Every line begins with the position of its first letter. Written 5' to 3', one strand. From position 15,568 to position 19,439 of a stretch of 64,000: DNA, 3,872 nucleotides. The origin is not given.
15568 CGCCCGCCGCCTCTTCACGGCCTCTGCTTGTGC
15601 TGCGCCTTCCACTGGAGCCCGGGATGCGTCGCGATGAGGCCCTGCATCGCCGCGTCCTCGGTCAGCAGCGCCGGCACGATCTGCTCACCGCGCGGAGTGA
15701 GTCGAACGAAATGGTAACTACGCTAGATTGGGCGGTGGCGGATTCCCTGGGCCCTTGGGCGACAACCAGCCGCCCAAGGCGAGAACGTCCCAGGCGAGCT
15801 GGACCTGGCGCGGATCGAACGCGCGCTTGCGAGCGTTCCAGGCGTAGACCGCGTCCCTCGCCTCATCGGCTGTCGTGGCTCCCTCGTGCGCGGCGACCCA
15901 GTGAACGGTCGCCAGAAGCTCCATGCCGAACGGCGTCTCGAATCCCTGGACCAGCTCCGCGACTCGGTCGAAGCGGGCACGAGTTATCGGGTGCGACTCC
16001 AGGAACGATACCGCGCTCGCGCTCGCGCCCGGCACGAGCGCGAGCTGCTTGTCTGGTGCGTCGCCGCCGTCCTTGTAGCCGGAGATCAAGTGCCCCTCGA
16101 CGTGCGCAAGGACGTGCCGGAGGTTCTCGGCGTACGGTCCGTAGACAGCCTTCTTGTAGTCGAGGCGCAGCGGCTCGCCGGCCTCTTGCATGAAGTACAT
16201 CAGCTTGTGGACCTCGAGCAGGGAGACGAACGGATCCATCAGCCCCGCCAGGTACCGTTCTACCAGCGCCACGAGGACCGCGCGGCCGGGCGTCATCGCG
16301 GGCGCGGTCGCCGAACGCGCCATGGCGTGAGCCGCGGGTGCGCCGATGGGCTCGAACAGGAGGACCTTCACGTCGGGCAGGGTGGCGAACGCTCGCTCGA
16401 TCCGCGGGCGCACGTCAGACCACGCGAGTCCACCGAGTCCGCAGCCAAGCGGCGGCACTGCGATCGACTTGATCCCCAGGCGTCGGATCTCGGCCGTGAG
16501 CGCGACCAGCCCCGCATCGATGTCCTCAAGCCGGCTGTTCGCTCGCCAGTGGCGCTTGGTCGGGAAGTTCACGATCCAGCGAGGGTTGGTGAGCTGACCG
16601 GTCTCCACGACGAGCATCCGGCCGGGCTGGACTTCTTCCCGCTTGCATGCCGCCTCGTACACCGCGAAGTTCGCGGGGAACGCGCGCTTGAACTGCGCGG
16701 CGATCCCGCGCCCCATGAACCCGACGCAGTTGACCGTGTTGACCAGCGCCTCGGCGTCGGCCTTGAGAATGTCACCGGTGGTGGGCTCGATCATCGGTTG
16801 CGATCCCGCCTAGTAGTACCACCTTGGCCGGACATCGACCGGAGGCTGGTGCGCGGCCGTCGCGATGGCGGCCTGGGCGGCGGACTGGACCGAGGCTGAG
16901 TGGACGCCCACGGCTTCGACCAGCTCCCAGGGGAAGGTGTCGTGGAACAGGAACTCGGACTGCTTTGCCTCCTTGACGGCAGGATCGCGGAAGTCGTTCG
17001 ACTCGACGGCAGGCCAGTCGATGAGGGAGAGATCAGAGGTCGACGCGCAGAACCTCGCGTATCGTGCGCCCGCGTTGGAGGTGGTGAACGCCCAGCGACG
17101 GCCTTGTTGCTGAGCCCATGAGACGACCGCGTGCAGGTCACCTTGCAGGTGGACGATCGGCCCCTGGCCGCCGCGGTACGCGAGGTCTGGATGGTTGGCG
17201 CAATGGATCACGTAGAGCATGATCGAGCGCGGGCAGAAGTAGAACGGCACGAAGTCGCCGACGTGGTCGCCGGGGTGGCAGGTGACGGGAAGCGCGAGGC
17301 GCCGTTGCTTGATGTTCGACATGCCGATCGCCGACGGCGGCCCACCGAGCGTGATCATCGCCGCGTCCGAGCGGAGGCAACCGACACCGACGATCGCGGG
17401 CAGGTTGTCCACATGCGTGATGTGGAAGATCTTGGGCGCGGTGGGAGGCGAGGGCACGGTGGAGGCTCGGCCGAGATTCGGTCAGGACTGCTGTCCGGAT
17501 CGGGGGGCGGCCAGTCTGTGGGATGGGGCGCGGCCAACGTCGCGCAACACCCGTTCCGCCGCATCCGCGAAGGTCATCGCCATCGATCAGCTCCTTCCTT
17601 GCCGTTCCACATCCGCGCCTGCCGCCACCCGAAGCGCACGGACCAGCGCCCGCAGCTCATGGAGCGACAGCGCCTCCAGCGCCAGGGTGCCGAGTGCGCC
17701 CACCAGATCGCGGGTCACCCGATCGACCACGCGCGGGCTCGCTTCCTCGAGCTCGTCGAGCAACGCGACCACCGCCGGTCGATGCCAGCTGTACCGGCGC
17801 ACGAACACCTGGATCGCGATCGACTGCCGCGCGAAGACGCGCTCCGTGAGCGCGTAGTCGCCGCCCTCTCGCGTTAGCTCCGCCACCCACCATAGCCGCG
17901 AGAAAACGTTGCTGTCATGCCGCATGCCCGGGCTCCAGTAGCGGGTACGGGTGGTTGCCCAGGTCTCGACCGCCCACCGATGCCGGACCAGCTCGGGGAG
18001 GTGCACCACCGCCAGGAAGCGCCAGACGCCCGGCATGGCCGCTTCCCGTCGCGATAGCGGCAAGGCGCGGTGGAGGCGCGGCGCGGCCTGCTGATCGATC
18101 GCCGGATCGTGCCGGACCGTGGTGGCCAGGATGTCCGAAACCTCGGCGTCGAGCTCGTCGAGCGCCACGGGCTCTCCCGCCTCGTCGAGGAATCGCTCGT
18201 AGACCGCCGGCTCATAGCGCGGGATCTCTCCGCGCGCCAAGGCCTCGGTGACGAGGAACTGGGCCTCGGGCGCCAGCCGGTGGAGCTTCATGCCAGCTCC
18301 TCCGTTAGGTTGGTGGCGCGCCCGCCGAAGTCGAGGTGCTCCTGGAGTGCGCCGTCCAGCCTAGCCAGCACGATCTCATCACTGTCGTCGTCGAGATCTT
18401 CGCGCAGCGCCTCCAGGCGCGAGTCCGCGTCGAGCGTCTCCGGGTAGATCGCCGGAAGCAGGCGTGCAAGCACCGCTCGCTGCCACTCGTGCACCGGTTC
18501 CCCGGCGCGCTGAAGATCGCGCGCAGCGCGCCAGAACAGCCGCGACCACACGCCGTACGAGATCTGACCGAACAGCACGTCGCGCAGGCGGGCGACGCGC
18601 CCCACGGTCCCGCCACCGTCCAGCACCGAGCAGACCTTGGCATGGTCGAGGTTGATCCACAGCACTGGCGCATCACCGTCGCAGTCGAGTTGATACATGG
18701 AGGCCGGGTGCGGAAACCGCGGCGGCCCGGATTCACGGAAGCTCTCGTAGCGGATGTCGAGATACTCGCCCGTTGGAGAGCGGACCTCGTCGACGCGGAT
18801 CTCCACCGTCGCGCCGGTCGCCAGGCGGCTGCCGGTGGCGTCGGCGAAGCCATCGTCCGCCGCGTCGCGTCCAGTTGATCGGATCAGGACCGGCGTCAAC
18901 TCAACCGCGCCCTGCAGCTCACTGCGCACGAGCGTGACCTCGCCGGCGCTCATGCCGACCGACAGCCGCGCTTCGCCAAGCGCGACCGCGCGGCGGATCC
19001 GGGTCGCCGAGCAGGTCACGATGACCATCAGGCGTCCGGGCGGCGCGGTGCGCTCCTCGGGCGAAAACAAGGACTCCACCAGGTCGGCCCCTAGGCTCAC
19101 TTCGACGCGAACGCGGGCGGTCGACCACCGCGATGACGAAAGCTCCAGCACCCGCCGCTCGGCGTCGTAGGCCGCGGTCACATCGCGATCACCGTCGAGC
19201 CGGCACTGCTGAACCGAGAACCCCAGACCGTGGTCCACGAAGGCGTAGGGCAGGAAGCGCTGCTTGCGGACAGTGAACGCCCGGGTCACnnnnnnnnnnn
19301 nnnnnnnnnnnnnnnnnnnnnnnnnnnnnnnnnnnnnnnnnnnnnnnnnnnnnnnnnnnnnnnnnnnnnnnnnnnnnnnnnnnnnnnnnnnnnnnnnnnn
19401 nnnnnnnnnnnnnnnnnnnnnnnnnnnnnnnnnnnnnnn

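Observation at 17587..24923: Five-gene translationally coupled operon (SAP/Tudor-like, BrxL-like Lon, GHKL ATPase, two unknowns): candidate undescribed defence system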

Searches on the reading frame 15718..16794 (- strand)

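Call 9: search_protein_families(library=pfam, proteins=[window:15718-16794:-], max_evalue=0.001)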
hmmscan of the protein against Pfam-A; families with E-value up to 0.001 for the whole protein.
window:15718-16794:- (358 aa): 1 family
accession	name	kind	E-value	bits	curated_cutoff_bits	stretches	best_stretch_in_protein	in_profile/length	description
PF01661.27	Macro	-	4.9e-24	85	22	1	18-129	1-115/118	Macro domain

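Call 10: search_protein_families(library=padloc, proteins=[window:15718-16794:-], max_evalue=0.001)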
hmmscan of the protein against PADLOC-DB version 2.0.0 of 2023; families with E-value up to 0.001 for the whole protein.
window:15718-16794:- (358 aa): 1 family
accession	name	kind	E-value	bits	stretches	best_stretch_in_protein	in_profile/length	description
PDLC02990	DarG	-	3.6e-136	452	1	1-339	1-326/329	-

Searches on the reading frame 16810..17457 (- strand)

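Call 9: search_protein_families(library=pfam, proteins=[window:16810-17457:-], max_evalue=0.001)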
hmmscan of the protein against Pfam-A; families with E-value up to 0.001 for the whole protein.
window:16810-17457:- (215 aa): 1 family
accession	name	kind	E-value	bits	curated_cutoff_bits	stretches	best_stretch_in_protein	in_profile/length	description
PF14487.12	DarT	-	6.5e-60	202.7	22.5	1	11-215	1-201/201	ssDNA thymidine ADP-ribosyltransferase, DarT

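Call 10: search_protein_families(library=padloc, proteins=[window:16810-17457:-], max_evalue=0.001)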
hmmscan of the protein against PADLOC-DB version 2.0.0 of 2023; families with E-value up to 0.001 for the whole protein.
window:16810-17457:- (215 aa): 1 family
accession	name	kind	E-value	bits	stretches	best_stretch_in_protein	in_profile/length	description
PDLC02991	DarT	-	1.8e-63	212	1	3-215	5-196/196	-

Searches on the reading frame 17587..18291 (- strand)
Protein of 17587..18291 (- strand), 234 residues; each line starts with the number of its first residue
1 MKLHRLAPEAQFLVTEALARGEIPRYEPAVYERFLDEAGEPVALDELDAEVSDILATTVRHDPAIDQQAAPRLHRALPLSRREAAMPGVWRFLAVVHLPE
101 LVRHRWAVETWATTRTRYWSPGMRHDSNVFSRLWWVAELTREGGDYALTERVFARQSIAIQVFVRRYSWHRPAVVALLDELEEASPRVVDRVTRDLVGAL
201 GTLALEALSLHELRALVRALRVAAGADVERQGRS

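Call 5: search_protein_families(library=pfam, proteins=[window:17587-18291:-], max_evalue=0.1)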
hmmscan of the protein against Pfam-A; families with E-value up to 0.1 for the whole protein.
window:17587-18291:- (234 aa): 2 families
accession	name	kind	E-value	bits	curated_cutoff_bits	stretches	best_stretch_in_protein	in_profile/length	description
PF19866.4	DUF6339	-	4.2e-13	49.9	23.2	1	66-217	2-173/175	Family of unknown function (DUF6339)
PF17921.7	Integrase_H2C2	-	0.0064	17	25.5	1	93-127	10-43/59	Integrase zinc binding domain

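Call 6: search_protein_families(library=padloc, proteins=[window:17587-18291:-], max_evalue=0.1)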
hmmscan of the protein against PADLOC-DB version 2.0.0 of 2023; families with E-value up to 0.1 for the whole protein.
window:17587-18291:- (234 aa): 1 family
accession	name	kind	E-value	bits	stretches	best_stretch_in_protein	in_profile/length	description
PDLC04586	PDC-M33C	-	4.7e-08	30.8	1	43-187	42-198/247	-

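Call 7: search_protein_families(library=ncbifam, proteins=[window:17587-18291:-], max_evalue=0.1)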
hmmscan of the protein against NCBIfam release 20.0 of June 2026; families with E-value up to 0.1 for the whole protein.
window:17587-18291:- (234 aa): 0 families

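Call 36: search_solved_structures(query=A3, max_evalue=10)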
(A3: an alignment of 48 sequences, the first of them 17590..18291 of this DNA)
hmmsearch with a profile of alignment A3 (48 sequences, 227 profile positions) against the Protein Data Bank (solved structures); distinct sequences matched with E-value up to 10: 6.
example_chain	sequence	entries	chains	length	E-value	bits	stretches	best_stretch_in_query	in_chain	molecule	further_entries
9k6o_A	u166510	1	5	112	0.46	13.6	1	8-74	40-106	C5-Zn1-HEHE-1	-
8uxz_A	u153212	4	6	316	0.78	12.8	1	45-100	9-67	Acetyl-coenzyme A carboxylase carboxyl transferase subunit alpha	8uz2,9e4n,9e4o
6h3r_A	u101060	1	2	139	1.1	12.4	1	21-58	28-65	Mothers against decapentaplegic homolog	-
2f9y_A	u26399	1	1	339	1.4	11.9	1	42-100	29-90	Acetyl-CoA carboxylase, Carboxyltransferase alpha chain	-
3ty7_A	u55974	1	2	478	1.8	11.6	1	18-96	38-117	Putative aldehyde dehydrogenase SAV2122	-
6egc_A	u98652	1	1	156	6.9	9.7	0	185-225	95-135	SC_2L4HC2_23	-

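Call 71: search_protein_families(library=pfam, alignment_id=A3, max_evalue=1)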
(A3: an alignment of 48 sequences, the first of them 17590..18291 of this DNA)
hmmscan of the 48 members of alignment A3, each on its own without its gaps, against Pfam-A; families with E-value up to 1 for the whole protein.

A. member 1, window:17590-18291:- (234 aa): 2 families
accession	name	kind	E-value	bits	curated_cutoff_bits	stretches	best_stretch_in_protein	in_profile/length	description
PF19866.4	DUF6339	-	4.2e-13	49.9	23.2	1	66-217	2-173/175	Family of unknown function (DUF6339)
PF17921.7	Integrase_H2C2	-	0.0064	17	25.5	1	93-127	10-43/59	Integrase zinc binding domain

B. families by the number of members that match (of 48 scanned): 18 families
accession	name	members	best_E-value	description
PF19866.4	DUF6339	48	2.3e-24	Family of unknown function (DUF6339)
PF23309.1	DUF7083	7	0.11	Domain of unknown function (DUF7083)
PF19666.4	DUF6169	5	0.043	Family of unknown function (DUF6169)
PF05524.18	PEP-utilisers_N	3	4.2e-05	PEP-utilising enzyme, N-terminal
PF17921.7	Integrase_H2C2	2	0.0064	Integrase zinc binding domain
PF04237.18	YjbR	2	0.053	YjbR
PF12934.12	FTO_CTD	1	0.022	FTO C-terminal domain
PF19599.4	DUF6104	1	0.028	Family of unknown function (DUF6104)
PF19622.4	DUF6127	1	0.039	Family of unknown function (DUF6127)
PF12363.14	Phage_TAC_12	1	0.048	Phage tail assembly chaperone protein, TAC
PF00907.27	T-box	1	0.059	T-box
PF25146.1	GH3_N_vert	1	0.084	Vertebrate GH3, N-terminal domain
PF17906.7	HTH_48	1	0.13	HTH domain in Mos1 transposase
PF19443.4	DAHL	1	0.14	DAHL domain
PF02037.33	SAP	1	0.16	SAP domain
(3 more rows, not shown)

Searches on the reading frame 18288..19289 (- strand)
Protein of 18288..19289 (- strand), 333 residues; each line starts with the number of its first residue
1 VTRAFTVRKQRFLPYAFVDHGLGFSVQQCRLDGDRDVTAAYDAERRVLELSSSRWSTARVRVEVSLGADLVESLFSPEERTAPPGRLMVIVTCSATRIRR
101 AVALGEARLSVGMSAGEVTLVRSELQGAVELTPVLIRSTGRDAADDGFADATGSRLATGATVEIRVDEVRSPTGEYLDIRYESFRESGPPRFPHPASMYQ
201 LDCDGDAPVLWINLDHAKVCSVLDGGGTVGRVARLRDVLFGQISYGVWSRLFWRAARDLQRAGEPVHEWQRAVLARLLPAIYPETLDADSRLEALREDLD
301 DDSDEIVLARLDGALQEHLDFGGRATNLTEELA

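Call 5: search_protein_families(library=pfam, proteins=[window:18288-19289:-], max_evalue=0.1)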
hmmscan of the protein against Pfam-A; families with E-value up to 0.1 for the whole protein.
window:18288-19289:- (333 aa): 1 family
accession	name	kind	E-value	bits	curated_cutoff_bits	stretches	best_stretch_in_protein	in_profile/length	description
PF14743.12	DNA_ligase_OB_2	-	0.017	15.6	28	1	155-194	24-61/66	DNA ligase OB-like domain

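Call 6: search_protein_families(library=padloc, proteins=[window:18288-19289:-], max_evalue=0.1)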
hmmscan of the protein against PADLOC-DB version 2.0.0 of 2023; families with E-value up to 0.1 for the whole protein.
window:18288-19289:- (333 aa): 0 families

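Call 7: search_protein_families(library=ncbifam, proteins=[window:18288-19289:-], max_evalue=0.1)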
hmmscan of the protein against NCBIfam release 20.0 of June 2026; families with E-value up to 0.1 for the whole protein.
window:18288-19289:- (333 aa): 0 families

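Call 35: search_solved_structures(query=A2, max_evalue=10)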
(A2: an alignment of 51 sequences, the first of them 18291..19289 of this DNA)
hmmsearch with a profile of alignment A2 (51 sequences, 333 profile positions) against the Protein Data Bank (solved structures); distinct sequences matched with E-value up to 10: 0.

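Call 59: predict_structure(alignment_id=A5)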
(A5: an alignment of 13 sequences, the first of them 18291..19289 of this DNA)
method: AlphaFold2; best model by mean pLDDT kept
length: 333 residues; sequences in the alignment: 13
mean_pLDDT: 79.9   pTM: 0.49
mean pLDDT of the five models: 79.9, 76.7, 74.2, 73.1, 71.7
residues with pLDDT >= 90: 116; 70-90: 140; 50-70: 55; < 50: 22
segments of 3 or more residues with pLDDT < 50: 1-10, 168-177
pLDDT, mean of each block of 10 residues (from residue 1): 35 77 93 78 85 82 94 92 92 84 81 92 84 93 86 90 72 44 71 62 71 64 56 72 84 91 86 90 91 94 92 86 75 69
secondary structure, 60 per line:
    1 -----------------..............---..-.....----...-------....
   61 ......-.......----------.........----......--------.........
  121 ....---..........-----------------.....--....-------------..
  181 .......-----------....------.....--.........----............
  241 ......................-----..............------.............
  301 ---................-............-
elements in order: E18-31 E47-49 E57-66 H68-74 E85-93 E98-103 E112-121 E128-137 E155-159 E162-165 E179-183 H184-187 E199-202 E209-213 H216-224 H229-262 H268-281 H288-300 H304-319 H321-332

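Call 62: fold_search(model_id=the predicted structure, library=pdb)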
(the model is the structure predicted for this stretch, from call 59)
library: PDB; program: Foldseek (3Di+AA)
matches with E <= 10: 1398; with E <= 0.001: 0
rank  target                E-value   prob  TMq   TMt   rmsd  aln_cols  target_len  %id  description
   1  1u92_B                2.5e-03  0.87  0.21  0.30  13.5       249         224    9  Crystal structure of the HIV-1 Cross Neutralizing Monoclonal Antibody 2F5 in complex with gp41 Peptide Analog E-[Dap]- (released 2004-10-05)
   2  8s5s                  3.1e-03  0.99  0.20  0.18   7.6       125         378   15  Crystal structure of a Sulfite dehydrogenase from Thermus thermophilus (released 2024-11-27)
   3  8rmy_A                3.7e-03  0.69  0.19  0.15  11.9       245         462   12  Transglutaminase 3 in complex with inhibitor Z-don and DH patient-derived Fab DH63-A02 (released 2025-03-12)
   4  2c9x_A                4.1e-03  0.99  0.19  0.17   7.8       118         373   11  Sulfite dehydrogenase from Starkeya Novella Y236F mutant (released 2006-08-16)
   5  3idn_B                4.1e-03  0.85  0.22  0.31  11.5       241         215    7  Crystal structure of the HIV-1 Cross Neutralizing Monoclonal Antibody 2F5 Fab' fragment in complex with gp41 Peptide a (released 2010-02-02)
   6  1u8h_B                4.1e-03  0.84  0.22  0.31  13.8       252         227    8  Crystal structure of the HIV-1 Cross Neutralizing Monoclonal Antibody 2F5 in complex with gp41 Peptide ALDKWAS (released 2004-10-05)
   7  2dew_X                4.1e-03  0.57  0.15  0.09  13.0       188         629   12  Crystal structure of human peptidylarginine deiminase 4 in complex with histone H3 N-terminal tail including Arg8 (released 2006-04-11)
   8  3idg_B                4.4e-03  0.84  0.22  0.31  13.8       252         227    8  Crystal structure of the HIV-1 Cross Neutralizing Monoclonal Antibody 2F5 in complex with gp41 Peptide ALDKWD (released 2010-03-02)
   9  1wd9                  4.6e-03  0.57  0.16  0.10  13.3       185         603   12  Calcium bound form of human peptidylarginine deiminase type4 (PAD4) (released 2004-07-13)
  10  3gqq_A                4.9e-03  0.99  0.24  0.42   5.6       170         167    9  Crystal structure of the human retinal protein 4 (unc-119 homolog A). Northeast Structural Genomics Consortium target  (released 2009-04-07)
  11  6ws6_C                4.9e-03  0.57  0.18  0.25  15.6       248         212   12  Structural and functional analysis of a potent sarbecovirus neutralizing antibody (released 2020-05-27)
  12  1wda                  4.9e-03  0.54  0.16  0.10  12.4       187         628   13  Crystal structure of human peptidylarginine deiminase type4 (PAD4) in complex with benzoyl-L-arginine amide (released 2004-07-13)
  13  3gqq_E                5.2e-03  0.99  0.25  0.42   5.6       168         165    8  Crystal structure of the human retinal protein 4 (unc-119 homolog A). Northeast Structural Genomics Consortium target  (released 2009-04-07)
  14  3gqq_F                5.2e-03  0.97  0.23  0.40   7.7       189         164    7  Crystal structure of the human retinal protein 4 (unc-119 homolog A). Northeast Structural Genomics Consortium target  (released 2009-04-07)
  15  7ycx_D                5.2e-03  0.97  0.20  0.09   8.1       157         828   11  The structure of INTAC-PEC complex (released 2023-03-15)
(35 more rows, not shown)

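Call 72: search_protein_families(library=pfam, alignment_id=A2, max_evalue=1)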
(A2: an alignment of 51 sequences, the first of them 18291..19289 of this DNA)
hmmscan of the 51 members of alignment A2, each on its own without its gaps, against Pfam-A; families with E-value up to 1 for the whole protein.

A. member 1, window:18291-19289:- (333 aa): 2 families
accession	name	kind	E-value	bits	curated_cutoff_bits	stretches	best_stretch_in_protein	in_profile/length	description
PF14743.12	DNA_ligase_OB_2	-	0.017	15.6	28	1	155-194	24-61/66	DNA ligase OB-like domain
PF02830.23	V4R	-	0.11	13.1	31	1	256-279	11-34/62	V4R domain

B. families by the number of members that match (of 51 scanned): 15 families
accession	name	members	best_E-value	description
PF19491.4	DUF6026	3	0.021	Family of unknown function (DUF6026)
PF01957.25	NfeD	2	0.059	NfeD-like C-terminal, partner-binding domain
PF23379.1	DUF7096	2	0.11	Domain of unknown function (DUF7096)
PF14165.11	YtzH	1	0.0024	YtzH-like protein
PF14743.12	DNA_ligase_OB_2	1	0.017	DNA ligase OB-like domain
PF00881.29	Nitroreductase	1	0.067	Nitroreductase family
PF11293.13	DUF3094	1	0.085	Protein of unknown function (DUF3094)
PF23722.1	Beta-sand_DEX1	1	0.091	DEX1 beta-sandwich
PF02830.23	V4R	1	0.11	V4R domain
PF11287.13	DUF3088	1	0.12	Protein of unknown function (DUF3088)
PF01814.28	Hemerythrin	1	0.15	Hemerythrin HHE cation binding domain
PF22331.1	Sas-6-like_oligomerization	1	0.16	Sas-6-like, oligomerization domain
PF19631.4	Trypco2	1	0.17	Trypsin-co-occurring domain 2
PF24434.1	DUF7557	1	0.23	Family of unknown function (DUF7557)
PF01498.24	HTH_Tnp_Tc3_2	1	0.25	Transposase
